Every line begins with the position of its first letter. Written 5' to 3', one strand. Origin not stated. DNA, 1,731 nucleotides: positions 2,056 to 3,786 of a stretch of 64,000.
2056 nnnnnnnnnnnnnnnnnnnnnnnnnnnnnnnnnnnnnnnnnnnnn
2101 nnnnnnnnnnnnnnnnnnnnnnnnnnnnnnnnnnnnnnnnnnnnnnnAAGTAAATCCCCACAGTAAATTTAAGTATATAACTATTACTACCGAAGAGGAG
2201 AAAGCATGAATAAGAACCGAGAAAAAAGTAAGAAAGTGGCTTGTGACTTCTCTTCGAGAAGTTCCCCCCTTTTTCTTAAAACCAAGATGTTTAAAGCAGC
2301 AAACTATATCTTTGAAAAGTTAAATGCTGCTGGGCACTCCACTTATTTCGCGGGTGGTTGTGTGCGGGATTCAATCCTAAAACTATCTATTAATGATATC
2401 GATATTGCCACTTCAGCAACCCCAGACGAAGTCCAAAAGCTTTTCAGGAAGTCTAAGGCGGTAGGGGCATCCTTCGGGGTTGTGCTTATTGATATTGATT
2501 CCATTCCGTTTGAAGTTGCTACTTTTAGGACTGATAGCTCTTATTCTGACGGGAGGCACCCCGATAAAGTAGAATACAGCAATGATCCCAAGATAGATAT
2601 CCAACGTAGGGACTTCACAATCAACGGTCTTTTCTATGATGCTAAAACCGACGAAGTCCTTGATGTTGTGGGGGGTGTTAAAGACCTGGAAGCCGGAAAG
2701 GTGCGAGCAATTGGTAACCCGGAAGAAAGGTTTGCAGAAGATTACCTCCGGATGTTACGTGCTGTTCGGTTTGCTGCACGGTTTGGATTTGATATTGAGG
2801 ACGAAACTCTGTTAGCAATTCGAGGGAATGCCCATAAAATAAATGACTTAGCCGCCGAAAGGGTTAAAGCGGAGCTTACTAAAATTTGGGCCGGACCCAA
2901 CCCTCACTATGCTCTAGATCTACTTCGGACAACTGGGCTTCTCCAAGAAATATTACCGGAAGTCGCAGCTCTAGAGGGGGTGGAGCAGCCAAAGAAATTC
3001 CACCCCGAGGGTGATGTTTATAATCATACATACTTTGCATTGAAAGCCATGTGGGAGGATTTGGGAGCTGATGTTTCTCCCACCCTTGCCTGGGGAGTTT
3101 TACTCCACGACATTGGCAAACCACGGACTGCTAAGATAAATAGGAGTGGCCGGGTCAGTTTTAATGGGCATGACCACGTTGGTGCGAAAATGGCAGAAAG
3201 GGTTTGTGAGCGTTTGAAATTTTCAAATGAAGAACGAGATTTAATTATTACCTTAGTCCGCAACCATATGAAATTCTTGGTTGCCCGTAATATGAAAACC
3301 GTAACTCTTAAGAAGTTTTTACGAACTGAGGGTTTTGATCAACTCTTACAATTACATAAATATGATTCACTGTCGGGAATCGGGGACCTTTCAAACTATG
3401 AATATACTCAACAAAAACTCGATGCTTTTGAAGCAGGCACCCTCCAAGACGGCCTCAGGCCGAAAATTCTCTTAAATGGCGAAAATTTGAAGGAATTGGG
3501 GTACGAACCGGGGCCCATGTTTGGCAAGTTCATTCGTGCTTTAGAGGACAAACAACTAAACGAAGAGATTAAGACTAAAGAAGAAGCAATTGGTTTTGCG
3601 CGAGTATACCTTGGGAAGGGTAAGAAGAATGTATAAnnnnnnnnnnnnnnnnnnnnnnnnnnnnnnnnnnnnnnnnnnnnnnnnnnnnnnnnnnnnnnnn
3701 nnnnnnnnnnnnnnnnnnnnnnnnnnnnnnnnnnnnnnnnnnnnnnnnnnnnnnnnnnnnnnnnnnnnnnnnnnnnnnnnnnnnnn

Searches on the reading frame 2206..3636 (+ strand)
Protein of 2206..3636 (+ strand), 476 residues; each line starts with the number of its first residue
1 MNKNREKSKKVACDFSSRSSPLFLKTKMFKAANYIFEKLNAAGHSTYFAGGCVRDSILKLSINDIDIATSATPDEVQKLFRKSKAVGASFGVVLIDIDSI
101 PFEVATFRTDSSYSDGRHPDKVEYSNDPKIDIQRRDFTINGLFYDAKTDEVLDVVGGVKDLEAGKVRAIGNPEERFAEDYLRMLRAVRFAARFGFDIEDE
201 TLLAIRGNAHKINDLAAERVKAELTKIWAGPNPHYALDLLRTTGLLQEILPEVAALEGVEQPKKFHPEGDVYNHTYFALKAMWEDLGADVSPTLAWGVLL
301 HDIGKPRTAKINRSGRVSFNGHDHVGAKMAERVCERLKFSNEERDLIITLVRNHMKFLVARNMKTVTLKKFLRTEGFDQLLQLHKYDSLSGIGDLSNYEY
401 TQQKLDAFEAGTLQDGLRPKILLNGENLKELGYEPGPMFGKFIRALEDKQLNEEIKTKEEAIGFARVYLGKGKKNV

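Call 64: search_protein_families(library=pfam, proteins=[window:2206-3636:+], max_evalue=0.001)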
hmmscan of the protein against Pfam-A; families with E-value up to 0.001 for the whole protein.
window:2206-3636:+ (476 aa): 4 families
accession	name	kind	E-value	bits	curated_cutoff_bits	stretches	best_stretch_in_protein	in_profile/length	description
PF01743.26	PolyA_pol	-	2.4e-36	125.3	23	1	46-167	1-126/126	Poly A polymerase head domain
PF12627.12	PolyA_pol_RNAbd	-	3.1e-18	65.7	22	1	194-255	1-62/64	Probable RNA and SrmB- binding site of polymerase A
PF01966.28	HD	-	9.7e-10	39.2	22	1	276-360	9-91/116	HD domain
PF13735.12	tRNA_NucTran2_2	-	2.1e-08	34.7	27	1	328-462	22-145/149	tRNA nucleotidyltransferase domain 2 putative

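Call 84: find_encoding_contigs(protein=window:2206-3636:+, flank=10000, max_places=2)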
Protein window:2206-3636:+ (476 aa): 8 contigs read that carry it; 2 places shown.
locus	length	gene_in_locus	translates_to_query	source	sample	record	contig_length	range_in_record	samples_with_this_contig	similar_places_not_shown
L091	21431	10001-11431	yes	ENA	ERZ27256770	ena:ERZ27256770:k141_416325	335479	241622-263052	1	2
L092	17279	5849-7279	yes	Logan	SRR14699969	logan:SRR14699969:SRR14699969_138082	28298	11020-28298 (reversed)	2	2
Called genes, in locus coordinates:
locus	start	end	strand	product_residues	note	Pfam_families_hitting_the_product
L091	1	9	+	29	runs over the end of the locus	-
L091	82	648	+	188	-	-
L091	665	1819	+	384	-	PF01145:Band_7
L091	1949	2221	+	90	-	-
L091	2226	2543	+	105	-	-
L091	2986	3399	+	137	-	-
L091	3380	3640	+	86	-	-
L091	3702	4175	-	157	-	-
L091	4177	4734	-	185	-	-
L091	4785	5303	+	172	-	-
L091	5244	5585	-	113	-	-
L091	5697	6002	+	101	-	-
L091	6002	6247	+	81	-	-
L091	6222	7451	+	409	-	PF09511:RNA_lig_T4_1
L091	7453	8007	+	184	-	PF04542:Sigma70_r2, PF08281:Sigma70_r4_2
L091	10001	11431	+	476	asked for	PF01743:PolyA_pol, PF12627:PolyA_pol_RNAbd, PF01966:HD, PF13735:tRNA_NucTran2_2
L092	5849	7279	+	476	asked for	PF01743:PolyA_pol, PF12627:PolyA_pol_RNAbd, PF01966:HD, PF13735:tRNA_NucTran2_2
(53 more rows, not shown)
